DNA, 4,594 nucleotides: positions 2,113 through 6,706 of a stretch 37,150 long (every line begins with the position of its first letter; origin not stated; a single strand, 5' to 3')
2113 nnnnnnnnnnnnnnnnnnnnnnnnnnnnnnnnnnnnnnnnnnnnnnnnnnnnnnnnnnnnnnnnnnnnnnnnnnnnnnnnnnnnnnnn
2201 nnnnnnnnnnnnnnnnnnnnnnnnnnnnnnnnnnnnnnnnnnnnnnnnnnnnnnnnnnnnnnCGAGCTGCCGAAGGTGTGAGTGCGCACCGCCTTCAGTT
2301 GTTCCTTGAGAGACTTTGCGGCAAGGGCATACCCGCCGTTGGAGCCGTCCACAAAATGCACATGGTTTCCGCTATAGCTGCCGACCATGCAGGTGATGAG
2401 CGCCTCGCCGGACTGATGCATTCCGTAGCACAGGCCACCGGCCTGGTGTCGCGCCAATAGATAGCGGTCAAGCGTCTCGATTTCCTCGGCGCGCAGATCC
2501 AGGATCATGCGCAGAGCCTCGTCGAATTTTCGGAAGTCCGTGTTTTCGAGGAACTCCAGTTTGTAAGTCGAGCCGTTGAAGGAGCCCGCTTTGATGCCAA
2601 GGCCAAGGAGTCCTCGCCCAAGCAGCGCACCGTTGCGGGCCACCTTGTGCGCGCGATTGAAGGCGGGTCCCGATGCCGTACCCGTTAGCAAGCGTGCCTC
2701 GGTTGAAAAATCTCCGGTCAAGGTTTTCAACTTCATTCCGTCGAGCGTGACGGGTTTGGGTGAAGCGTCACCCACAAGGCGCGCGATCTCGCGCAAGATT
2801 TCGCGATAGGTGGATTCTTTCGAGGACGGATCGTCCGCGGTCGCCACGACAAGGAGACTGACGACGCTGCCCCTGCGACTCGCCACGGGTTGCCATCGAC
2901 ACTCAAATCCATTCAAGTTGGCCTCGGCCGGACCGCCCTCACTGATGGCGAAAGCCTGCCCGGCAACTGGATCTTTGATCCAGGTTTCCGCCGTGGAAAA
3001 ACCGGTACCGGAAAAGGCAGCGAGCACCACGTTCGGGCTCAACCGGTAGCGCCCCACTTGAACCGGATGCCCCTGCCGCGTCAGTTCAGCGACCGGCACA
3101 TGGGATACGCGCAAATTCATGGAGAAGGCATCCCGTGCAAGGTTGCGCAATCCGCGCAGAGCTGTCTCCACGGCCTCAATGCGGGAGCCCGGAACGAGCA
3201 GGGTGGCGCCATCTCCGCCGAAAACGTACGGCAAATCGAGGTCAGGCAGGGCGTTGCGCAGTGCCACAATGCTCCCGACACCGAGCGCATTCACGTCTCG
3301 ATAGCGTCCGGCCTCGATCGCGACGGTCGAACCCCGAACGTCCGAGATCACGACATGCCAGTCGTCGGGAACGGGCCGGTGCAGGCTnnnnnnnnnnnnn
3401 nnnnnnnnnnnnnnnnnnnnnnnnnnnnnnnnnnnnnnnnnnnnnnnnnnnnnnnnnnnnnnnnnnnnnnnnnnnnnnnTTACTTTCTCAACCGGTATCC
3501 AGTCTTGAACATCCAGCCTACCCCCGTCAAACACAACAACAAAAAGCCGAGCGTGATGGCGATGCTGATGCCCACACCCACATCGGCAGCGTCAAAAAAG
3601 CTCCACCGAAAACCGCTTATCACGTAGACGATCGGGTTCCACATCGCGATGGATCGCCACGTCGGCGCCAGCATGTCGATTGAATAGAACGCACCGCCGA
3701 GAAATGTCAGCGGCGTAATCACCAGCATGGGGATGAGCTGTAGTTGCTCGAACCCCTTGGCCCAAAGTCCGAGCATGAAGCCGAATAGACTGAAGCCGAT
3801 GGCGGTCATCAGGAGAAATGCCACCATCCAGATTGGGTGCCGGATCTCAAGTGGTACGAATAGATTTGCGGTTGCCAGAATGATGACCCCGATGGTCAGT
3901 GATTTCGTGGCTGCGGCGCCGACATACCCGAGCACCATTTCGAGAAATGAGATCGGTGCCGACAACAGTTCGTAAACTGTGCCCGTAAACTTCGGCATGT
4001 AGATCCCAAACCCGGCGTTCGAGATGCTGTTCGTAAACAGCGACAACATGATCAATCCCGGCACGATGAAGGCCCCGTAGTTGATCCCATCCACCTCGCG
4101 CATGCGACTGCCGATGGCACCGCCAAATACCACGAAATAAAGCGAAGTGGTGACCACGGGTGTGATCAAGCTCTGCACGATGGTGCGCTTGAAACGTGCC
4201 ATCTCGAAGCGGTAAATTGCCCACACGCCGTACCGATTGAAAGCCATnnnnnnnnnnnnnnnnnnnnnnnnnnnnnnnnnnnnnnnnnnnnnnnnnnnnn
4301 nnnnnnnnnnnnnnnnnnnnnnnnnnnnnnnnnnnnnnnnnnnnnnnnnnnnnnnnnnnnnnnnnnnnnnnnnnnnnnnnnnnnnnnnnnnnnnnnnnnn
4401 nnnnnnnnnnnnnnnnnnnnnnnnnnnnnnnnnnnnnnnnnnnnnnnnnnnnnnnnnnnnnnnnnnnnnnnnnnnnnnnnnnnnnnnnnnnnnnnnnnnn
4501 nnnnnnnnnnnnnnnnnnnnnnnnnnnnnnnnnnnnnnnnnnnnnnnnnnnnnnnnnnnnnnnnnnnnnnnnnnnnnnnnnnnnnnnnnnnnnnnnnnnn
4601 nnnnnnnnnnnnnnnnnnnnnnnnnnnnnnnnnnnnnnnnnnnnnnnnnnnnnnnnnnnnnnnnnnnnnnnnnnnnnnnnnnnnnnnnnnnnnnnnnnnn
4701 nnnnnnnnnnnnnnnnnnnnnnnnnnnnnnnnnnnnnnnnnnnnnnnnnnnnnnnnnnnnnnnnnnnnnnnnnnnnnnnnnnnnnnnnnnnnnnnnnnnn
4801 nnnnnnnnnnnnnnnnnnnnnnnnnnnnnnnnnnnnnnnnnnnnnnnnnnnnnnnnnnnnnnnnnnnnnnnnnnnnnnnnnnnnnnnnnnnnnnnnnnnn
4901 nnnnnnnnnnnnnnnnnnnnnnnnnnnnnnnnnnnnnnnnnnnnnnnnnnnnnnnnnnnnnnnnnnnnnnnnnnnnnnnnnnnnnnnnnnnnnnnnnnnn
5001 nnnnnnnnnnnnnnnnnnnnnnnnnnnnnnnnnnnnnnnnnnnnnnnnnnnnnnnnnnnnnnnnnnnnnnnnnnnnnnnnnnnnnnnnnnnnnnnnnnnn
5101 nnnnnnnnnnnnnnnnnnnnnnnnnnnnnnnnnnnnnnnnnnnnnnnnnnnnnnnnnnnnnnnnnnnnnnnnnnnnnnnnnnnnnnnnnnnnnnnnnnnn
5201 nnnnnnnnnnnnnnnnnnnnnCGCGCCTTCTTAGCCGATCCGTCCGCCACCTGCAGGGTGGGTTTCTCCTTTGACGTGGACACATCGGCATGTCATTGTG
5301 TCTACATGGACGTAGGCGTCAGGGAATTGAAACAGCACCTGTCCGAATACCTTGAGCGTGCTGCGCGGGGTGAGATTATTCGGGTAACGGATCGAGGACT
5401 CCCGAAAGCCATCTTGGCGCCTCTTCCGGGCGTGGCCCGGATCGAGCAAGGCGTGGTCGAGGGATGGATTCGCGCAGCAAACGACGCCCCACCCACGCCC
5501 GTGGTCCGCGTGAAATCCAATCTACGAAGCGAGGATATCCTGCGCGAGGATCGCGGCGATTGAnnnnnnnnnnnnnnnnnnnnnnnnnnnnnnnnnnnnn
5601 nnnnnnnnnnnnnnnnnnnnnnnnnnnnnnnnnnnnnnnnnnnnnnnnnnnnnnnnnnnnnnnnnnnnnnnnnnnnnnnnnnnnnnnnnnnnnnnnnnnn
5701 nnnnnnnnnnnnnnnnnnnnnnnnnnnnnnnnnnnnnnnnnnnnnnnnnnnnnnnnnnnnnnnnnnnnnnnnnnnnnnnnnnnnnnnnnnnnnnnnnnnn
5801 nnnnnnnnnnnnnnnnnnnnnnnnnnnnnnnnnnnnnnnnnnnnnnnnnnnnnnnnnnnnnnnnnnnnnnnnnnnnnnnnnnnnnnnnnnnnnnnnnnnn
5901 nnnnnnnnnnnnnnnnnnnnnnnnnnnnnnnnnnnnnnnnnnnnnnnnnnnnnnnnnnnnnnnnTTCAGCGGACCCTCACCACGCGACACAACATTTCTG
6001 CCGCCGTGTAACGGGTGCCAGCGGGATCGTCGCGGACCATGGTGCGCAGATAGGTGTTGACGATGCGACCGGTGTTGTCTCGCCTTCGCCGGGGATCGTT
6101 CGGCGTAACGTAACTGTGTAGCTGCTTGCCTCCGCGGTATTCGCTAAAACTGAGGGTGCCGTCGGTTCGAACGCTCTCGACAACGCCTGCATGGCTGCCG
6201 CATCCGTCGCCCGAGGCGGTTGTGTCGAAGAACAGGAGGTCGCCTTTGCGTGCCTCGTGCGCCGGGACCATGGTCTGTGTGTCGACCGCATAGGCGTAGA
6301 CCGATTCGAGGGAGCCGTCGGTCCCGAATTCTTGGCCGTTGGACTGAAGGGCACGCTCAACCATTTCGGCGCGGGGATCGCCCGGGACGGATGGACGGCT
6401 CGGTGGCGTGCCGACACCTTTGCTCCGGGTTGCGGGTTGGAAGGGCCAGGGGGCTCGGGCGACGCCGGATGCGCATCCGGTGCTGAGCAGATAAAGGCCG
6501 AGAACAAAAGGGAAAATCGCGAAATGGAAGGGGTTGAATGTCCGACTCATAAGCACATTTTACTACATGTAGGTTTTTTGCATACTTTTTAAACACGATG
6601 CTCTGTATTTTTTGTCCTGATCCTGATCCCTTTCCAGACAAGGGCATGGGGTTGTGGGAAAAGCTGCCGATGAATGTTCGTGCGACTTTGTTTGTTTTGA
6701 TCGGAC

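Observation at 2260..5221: ABC-2 exporter genes apparently co-transcribed with a DUF3095 cyclase-like protein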

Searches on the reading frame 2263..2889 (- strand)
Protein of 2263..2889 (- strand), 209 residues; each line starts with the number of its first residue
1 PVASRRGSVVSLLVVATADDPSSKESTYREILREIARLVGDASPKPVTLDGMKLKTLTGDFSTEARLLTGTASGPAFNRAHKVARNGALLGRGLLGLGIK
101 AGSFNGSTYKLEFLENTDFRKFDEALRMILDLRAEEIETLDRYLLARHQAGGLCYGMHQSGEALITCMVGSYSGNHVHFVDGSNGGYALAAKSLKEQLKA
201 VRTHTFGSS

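Call 64: search_protein_families(library=pfam, proteins=[window:2263-2889:-], max_evalue=10)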
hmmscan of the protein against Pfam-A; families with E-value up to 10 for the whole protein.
window:2263-2889:- (209 aa): 1 family
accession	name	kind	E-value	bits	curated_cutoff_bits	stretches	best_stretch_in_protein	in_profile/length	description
PF11294.13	DUF3095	-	5.8e-48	164.3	22.2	1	2-195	184-378/378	Protein of unknown function (DUF3095)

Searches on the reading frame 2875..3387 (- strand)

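Call 64: search_protein_families(library=pfam, proteins=[window:2875-3387:-], max_evalue=10)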
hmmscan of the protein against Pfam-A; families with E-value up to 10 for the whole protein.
window:2875-3387:- (171 aa): 1 family
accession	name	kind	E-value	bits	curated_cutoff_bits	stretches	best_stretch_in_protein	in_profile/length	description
PF11294.13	DUF3095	-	8e-58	196.8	22.2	1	2-170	19-186/378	Protein of unknown function (DUF3095)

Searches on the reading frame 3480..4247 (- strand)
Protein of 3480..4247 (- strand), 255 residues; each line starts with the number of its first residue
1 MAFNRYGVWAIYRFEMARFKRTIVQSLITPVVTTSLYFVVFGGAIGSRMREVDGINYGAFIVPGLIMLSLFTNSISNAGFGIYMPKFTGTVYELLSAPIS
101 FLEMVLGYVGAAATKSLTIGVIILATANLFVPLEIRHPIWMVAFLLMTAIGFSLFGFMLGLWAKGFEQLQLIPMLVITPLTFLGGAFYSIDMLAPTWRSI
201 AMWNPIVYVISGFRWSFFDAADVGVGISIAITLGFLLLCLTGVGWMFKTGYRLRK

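Call 5: search_protein_families(library=pfam, proteins=[window:3480-4247:-], max_evalue=0.01)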
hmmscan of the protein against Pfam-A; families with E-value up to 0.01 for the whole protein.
window:3480-4247:- (255 aa): 2 families
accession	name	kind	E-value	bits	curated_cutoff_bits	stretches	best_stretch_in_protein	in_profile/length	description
PF01061.29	ABC2_membrane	-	2e-32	112.9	26.9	1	8-218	3-211/211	ABC-2 type transporter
PF12698.13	ABC2_membrane_3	-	3.8e-09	36.5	31.6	1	56-241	159-343/347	ABC-2 family transporter protein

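Call 6: search_protein_families(library=ncbifam, proteins=[window:3480-4247:-], max_evalue=0.01)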
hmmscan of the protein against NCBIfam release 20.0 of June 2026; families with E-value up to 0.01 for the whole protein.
window:3480-4247:- (255 aa): 5 families
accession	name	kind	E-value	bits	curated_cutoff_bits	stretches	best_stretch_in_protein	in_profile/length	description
NF011648.0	PRK15066.1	subfamily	1.8e-67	227.6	225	1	8-254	10-256/257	ABC transporter permease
TIGR01247.1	drrB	subfamily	2.4e-23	83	223.05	1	16-223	3-211/236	daunorubicin resistance ABC transporter membrane protein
TIGR01291.1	nodJ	subfamily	9.4e-17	61.4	206.65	1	10-236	9-236/253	ABC-2 type transporter, NodJ family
TIGR03861.1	phenyl_ABC_PedC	subfamily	9.4e-07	28.7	241.35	1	16-241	12-246/253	alcohol ABC transporter, permease protein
TIGR03062.1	pip_yhgE_Cterm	subfamily_domain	7.1e-06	25.8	102.2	1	103-243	61-199/208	YhgE/Pip family protein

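Call 50: search_protein_families(library=padloc, proteins=[window:3480-4247:-], max_evalue=0.01)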
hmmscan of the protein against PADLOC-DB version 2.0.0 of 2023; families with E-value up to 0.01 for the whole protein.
window:3480-4247:- (255 aa): 0 families

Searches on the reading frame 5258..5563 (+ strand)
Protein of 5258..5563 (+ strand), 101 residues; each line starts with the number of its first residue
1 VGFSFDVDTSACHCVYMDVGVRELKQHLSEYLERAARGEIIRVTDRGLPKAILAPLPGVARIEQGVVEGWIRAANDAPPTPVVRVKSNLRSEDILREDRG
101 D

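Call 5: search_protein_families(library=pfam, proteins=[window:5258-5563:+], max_evalue=0.01)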
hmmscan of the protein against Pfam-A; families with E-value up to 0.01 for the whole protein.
window:5258-5563:+ (101 aa): 1 family
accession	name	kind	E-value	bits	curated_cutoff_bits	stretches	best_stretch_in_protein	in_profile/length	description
PF02604.26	PhdYeFM_antitox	-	4.5e-07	30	29.8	1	19-56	4-42/74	Antitoxin Phd_YefM, type II toxin-antitoxin system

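Call 50: search_protein_families(library=padloc, proteins=[window:5258-5563:+], max_evalue=0.01)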
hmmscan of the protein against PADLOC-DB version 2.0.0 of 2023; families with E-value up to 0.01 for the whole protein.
window:5258-5563:+ (101 aa): 0 families

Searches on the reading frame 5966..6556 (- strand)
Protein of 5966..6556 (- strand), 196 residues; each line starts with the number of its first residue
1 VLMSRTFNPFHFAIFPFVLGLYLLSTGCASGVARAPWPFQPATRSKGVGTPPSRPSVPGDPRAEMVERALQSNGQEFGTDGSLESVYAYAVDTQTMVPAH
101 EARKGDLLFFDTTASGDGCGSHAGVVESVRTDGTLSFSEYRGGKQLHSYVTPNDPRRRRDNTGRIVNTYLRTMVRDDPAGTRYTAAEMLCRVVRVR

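Call 5: search_protein_families(library=pfam, proteins=[window:5966-6556:-], max_evalue=0.01)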
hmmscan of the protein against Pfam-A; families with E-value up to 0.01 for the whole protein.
window:5966-6556:- (196 aa): 2 families
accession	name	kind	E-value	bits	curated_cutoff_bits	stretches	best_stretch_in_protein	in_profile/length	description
PF05257.22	CHAP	-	0.00015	22.6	26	1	88-140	38-80/81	CHAP domain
PF00877.26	NLPC_P60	-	0.006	17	23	1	85-125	35-70/105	NlpC/P60 family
